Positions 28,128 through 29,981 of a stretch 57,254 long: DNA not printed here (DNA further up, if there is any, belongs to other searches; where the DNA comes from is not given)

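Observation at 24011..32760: Non-archaellum type IV pilus-like operon divergently coupled to a four-gene KaiC-like operon that alternates pseudo-ATPase and ATPase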

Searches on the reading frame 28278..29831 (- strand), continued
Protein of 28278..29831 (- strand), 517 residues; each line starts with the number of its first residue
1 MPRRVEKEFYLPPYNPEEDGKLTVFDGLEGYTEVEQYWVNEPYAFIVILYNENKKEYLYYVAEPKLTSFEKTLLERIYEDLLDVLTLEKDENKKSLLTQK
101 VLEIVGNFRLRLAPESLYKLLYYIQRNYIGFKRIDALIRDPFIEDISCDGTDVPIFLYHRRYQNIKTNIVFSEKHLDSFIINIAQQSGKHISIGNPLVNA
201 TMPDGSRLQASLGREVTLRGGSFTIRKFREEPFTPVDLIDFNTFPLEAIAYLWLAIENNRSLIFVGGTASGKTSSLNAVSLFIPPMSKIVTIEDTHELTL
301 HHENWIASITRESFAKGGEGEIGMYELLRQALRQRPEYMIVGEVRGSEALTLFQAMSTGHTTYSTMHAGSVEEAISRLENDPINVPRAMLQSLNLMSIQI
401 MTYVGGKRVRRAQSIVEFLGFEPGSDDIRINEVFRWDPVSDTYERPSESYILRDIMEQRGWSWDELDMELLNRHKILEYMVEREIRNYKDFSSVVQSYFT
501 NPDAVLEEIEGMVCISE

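Call 78: search_protein_families(library=pfam, proteins=[L018:5237-6082:+, L018:6584-7330:+, L018:7399-7869:+, L018:7912-9093:+, L018:13579-14556:+, L018:14596-15549:+, L018:15521-16501:+], max_evalue=0.001)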
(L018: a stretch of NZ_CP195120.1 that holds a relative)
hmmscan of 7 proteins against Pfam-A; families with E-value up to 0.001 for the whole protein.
L018:5237-6082:+ (281 aa): 5 families
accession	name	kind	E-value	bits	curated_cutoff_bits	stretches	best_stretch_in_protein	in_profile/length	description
PF06508.19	QueC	-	1e-06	28.8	22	1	19-81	2-63/210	Queuosine biosynthesis protein QueC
PF02540.23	NAD_synthase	-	5.8e-06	26.1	21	1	17-79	19-82/242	NAD synthase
PF00733.27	Asn_synthase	-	1e-05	25.8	21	1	15-78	16-79/354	Asparagine synthase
PF03054.22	tRNA_Me_trans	-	0.00016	21.9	20.6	0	20-50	4-33/202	tRNA methyl transferase HUP domain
PF01171.26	ATP_bind_3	-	0.0006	20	27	0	19-75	2-59/182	PP-loop family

L018:6584-7330:+ (248 aa): 1 family
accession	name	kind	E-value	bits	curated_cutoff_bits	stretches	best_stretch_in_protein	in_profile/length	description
PF04407.17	DUF531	-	2.5e-81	272.3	25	1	71-239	1-169/170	Protein of unknown function (DUF531)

L018:7399-7869:+ (156 aa): 0 families

L018:7912-9093:+ (393 aa): 5 families
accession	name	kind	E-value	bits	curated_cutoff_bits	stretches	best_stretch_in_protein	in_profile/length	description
PF00266.25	Aminotran_5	-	1.8e-130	435.6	21.5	1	18-381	1-371/371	Aminotransferase class-V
PF01041.23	DegT_DnrJ_EryC1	-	2.3e-10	40.7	19.8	1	79-195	41-152/360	DegT/DnrJ/EryC1/StrS aminotransferase family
PF01053.26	Cys_Met_Meta_PP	-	2.8e-08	33.1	27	1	101-218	90-202/381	Cys/Met metabolism PLP-dependent enzyme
PF00155.27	Aminotran_1_2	-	1.9e-06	27.8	19.7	1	58-190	40-187/361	Aminotransferase class I and II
PF01212.27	Beta_elim_lyase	-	3.3e-05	23.8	27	1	125-230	94-214/288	Beta-eliminating lyase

L018:13579-14556:+ (325 aa): 1 family
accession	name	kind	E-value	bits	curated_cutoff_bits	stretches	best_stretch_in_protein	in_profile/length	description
PF07790.16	Pilin_N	-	1.2e-17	64.9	25.2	1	16-90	1-77/78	Archaeal Type IV pilin, N-terminal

L018:14596-15549:+ (317 aa): 1 family
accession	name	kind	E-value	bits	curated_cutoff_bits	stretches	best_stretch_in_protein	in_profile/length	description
PF07790.16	Pilin_N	-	1.6e-19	71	25.2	1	19-93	1-77/78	Archaeal Type IV pilin, N-terminal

L018:15521-16501:+ (326 aa): 1 family
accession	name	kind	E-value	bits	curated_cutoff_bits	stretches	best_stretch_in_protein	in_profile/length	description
PF23960.2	DUF7289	-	1e-11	45.3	27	1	38-281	2-204/238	Family of unknown function (DUF7289)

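Call 89: search_solved_structures(query=window:28278-29831:-, max_evalue=1e-10)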
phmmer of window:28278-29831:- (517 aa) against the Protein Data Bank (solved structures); distinct sequences matched with E-value up to 1e-10: 11.
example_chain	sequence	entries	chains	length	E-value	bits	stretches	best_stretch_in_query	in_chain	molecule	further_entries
2oap_1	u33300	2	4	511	3.4e-147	493.9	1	30-510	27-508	Type II secretion system protein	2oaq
4ii7_A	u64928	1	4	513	1.1e-80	274.5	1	59-491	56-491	FlaI ATPase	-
4ihq_A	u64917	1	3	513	6.9e-80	271.9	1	59-491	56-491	FlaI ATPase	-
8rkd_E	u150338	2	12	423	5.3e-40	140.4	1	101-422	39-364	Pilus assembly ATPase CpaF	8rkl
8rjf_A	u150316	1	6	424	5.3e-40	140.4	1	101-422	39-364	Pilus assembly ATPase CpaF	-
9e24_A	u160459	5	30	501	6.1e-40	140.2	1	100-422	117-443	CpaF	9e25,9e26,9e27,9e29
6bge_A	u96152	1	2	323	1.6e-20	76.1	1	193-381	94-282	VirB11-like protein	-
1g6o_A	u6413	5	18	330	1.7e-20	76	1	193-381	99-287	CAG-ALPHA | virB11 homolog | Cag-alfa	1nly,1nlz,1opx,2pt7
2gza_A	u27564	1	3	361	3.1e-13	52.1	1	248-378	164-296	Type IV secretion system protein VirB11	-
9n32_A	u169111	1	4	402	6.4e-11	44.4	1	254-439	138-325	PilU protein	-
3jvu_A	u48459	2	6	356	8.4e-11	44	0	260-410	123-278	Twitching mobility protein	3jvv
